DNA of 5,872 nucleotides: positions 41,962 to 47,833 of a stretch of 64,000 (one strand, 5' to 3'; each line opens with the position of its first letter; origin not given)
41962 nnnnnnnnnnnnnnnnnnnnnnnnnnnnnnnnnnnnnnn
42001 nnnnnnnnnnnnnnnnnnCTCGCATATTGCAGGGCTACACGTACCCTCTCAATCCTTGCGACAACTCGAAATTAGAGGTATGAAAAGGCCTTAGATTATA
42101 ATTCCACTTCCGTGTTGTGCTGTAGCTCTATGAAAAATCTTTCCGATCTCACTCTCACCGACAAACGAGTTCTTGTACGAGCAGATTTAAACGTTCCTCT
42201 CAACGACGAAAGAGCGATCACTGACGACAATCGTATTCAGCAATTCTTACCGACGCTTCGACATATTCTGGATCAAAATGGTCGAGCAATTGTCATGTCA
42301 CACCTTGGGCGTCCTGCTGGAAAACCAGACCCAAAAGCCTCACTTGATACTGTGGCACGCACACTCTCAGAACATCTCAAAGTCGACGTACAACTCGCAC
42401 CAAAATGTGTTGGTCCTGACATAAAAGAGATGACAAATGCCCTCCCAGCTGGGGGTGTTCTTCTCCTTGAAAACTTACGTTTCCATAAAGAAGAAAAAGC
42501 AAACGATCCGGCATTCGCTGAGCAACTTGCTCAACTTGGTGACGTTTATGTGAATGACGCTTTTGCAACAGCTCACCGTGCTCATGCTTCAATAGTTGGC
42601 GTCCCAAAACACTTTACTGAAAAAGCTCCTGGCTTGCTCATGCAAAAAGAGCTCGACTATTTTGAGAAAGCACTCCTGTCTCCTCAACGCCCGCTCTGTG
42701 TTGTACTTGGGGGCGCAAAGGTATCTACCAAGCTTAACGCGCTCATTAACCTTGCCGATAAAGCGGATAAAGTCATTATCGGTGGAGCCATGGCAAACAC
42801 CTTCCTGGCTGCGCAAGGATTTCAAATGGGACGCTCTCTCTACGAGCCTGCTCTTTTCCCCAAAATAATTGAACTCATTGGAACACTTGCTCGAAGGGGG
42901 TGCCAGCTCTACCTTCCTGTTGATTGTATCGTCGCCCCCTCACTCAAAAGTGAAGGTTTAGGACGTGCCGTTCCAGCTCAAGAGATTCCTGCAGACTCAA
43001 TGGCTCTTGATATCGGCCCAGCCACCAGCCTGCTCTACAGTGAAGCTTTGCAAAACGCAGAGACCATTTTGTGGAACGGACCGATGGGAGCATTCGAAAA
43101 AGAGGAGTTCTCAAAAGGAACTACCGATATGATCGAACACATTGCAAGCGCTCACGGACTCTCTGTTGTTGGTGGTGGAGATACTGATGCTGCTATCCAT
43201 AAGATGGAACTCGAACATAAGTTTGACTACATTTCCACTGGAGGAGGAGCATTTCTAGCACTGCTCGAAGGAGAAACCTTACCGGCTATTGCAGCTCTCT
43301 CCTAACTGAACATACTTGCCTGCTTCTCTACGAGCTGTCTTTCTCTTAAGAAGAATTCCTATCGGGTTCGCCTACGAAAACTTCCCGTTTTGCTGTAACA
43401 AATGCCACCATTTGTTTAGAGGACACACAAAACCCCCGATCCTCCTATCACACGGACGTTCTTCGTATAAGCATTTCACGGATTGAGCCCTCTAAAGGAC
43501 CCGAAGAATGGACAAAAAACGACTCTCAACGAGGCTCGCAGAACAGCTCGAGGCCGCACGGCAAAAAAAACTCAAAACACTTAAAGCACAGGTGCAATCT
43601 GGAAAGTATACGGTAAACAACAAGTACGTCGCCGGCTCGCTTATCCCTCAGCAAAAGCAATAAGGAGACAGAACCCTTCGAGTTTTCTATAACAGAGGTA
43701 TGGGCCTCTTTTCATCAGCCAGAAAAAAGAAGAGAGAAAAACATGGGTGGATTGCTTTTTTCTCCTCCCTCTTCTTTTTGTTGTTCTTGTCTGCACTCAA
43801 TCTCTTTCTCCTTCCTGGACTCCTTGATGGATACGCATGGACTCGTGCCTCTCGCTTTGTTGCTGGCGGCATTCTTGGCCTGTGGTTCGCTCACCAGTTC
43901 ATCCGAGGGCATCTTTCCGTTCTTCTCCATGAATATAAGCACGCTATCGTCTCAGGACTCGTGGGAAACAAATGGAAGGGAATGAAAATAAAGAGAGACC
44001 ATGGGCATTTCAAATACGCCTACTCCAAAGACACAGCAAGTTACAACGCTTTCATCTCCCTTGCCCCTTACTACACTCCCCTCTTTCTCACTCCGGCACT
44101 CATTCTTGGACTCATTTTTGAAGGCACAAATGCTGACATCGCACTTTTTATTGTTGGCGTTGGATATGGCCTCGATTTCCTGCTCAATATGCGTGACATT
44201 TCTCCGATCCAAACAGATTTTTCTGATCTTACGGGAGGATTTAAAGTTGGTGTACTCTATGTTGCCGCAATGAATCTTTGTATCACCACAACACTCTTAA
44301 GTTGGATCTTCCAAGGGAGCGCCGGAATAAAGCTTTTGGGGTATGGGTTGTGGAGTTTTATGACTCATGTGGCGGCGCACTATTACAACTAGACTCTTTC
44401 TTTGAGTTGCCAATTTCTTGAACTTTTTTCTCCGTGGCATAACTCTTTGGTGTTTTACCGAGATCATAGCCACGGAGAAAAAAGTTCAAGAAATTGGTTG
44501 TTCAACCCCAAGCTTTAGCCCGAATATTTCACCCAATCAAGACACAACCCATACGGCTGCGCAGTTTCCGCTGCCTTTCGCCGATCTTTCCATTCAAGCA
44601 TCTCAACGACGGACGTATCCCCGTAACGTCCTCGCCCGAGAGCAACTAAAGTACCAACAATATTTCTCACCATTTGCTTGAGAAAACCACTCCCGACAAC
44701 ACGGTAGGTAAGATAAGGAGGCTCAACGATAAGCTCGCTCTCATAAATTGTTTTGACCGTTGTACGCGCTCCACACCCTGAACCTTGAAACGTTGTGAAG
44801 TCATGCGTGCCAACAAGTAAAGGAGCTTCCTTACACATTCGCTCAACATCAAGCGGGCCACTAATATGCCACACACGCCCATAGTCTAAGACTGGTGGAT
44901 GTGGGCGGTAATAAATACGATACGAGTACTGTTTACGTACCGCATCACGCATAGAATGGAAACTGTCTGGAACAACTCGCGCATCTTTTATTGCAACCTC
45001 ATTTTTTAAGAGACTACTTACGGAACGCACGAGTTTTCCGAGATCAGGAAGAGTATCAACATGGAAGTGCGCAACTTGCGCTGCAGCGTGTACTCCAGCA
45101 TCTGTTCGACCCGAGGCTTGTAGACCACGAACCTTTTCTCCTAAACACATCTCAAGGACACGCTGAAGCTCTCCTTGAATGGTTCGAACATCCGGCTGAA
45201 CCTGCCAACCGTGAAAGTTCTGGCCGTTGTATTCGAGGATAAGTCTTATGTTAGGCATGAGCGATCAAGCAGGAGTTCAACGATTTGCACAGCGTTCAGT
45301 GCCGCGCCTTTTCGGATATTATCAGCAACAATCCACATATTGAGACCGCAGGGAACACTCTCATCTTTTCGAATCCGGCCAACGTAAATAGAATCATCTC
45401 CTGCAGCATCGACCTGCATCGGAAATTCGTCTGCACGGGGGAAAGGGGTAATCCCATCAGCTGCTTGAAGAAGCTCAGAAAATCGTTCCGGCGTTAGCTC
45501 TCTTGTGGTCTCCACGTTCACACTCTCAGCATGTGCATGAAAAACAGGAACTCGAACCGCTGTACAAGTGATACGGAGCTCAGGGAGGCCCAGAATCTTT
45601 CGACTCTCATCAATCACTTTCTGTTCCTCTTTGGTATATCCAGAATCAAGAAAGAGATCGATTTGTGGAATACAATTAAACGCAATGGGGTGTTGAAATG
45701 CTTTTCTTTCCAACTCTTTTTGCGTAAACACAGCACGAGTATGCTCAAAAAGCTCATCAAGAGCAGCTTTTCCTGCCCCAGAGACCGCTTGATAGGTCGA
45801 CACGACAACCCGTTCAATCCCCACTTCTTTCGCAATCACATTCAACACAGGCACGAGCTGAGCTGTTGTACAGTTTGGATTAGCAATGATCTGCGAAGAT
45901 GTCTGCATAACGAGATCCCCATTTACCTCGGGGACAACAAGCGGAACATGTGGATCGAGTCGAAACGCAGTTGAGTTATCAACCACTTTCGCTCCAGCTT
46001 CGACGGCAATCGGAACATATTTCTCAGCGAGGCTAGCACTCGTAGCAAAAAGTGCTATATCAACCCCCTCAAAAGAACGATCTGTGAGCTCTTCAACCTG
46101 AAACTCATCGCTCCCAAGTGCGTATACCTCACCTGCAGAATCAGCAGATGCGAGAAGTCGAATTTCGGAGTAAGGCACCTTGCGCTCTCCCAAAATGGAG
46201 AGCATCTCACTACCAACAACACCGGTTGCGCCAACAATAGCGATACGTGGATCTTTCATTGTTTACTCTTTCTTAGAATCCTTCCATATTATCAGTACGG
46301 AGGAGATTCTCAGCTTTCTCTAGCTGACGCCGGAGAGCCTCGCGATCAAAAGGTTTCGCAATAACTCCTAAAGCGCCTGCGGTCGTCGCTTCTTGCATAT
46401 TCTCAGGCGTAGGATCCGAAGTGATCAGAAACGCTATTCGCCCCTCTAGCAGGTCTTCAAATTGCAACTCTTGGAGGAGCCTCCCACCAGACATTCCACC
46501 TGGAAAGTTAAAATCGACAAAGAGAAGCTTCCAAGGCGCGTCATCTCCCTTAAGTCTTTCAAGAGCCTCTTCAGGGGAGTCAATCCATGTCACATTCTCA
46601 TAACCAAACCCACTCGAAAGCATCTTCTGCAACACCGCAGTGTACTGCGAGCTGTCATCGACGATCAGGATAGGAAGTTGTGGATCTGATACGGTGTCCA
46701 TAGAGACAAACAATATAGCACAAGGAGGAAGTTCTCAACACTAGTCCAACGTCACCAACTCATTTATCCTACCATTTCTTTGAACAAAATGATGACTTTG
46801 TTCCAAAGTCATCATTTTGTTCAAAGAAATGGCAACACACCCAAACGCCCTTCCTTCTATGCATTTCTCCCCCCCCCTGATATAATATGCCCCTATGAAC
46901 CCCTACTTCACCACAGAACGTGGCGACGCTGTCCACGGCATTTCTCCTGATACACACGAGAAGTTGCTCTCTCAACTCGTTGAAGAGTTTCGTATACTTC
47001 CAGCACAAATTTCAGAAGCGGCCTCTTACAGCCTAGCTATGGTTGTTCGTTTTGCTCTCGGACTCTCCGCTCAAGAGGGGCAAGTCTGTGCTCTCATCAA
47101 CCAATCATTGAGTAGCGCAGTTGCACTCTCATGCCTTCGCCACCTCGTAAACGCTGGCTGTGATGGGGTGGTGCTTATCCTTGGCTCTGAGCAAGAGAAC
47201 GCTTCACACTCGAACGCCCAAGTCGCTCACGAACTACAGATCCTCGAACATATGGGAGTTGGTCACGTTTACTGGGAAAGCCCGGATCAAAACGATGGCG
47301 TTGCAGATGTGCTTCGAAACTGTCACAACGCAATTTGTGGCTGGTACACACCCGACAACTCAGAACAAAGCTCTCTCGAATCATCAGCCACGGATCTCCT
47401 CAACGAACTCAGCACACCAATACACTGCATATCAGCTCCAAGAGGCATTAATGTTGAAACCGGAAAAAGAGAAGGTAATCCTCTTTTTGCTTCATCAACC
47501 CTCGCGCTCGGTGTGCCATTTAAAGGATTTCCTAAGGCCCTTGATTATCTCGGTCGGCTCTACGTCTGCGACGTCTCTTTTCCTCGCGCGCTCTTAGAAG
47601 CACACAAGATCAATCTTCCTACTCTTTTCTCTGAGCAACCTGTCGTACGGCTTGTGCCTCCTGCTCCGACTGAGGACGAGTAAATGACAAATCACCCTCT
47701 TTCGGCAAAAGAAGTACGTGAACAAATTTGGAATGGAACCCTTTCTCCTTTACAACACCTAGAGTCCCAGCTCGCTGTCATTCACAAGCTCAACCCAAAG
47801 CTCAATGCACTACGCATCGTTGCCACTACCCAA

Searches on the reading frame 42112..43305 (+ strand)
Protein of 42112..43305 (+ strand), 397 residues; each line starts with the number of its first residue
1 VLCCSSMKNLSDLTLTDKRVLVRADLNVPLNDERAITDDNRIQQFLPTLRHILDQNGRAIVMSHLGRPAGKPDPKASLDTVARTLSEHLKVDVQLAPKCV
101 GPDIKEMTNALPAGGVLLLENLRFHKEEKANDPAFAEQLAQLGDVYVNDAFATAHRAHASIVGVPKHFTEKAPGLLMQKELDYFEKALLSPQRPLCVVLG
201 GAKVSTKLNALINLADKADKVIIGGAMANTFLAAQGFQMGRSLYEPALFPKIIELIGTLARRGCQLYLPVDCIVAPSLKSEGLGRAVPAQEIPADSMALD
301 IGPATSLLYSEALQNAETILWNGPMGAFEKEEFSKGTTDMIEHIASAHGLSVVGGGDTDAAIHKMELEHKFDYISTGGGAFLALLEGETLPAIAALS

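Call 38: search_protein_families(library=pfam, proteins=[window:42112-43305:+], max_evalue=0.00001)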
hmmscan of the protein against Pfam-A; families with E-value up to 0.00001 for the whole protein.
window:42112-43305:+ (397 aa): 1 family
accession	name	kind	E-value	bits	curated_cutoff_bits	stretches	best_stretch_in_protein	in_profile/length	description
PF00162.24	PGK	-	2.7e-146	487.9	27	1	10-388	1-379/379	Phosphoglycerate kinase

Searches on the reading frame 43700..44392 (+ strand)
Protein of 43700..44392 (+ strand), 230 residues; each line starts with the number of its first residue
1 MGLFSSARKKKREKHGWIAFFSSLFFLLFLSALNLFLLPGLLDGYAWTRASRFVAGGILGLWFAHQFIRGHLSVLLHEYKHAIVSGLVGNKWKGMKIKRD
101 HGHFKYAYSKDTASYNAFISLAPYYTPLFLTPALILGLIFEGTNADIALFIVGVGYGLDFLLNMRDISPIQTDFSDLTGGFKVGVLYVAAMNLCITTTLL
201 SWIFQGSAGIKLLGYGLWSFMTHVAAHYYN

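Call 38: search_protein_families(library=pfam, proteins=[window:43700-44392:+], max_evalue=0.00001)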
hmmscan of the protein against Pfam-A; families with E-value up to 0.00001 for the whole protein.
window:43700-44392:+ (230 aa): 1 family
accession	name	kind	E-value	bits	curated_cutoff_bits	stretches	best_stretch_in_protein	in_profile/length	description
PF13398.12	Peptidase_M50B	-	7.5e-08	32.7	26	1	71-190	22-136/201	Peptidase M50B-like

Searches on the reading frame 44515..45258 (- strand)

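Call 10: search_protein_families(library=pfam, proteins=[window:44515-45258:-], max_evalue=0.001)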
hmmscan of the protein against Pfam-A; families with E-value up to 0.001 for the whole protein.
window:44515-45258:- (247 aa): 1 family
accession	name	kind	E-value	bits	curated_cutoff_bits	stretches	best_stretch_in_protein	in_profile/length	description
PF01416.25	PseudoU_synth_1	-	1.2e-31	109.8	23.3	2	147-245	4-107/108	tRNA pseudouridine synthase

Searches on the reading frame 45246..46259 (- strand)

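Call 10: search_protein_families(library=pfam, proteins=[window:45246-46259:-], max_evalue=0.001)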
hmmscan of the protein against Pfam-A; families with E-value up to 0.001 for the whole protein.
window:45246-46259:- (337 aa): 4 families
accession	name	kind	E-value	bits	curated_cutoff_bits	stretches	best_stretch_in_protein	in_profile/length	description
PF02774.23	Semialdhyde_dhC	-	2.1e-46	158.8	26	1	142-317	4-184/184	Semialdehyde dehydrogenase, dimerisation domain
PF01118.30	Semialdhyde_dh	-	9.3e-31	107.2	26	1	5-116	1-117/121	Semialdehyde dehydrogenase, NAD binding domain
PF02800.25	Gp_dh_C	-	9.6e-05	22.4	24.4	0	226-267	66-109/158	Glyceraldehyde 3-phosphate dehydrogenase, C-terminal domain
PF01113.26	DapB_N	-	0.00048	20.7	25.6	0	5-99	2-101/124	Dihydrodipicolinate reductase, N-terminus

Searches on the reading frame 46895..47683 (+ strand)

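Call 10: search_protein_families(library=pfam, proteins=[window:46895-47683:+], max_evalue=0.001)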
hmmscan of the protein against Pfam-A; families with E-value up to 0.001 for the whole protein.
window:46895-47683:+ (262 aa): 1 family
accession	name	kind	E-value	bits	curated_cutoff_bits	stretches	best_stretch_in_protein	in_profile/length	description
PF03853.21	YjeF_N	-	3.4e-08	34.1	24.9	1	40-209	5-167/169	YjeF-related protein N-terminus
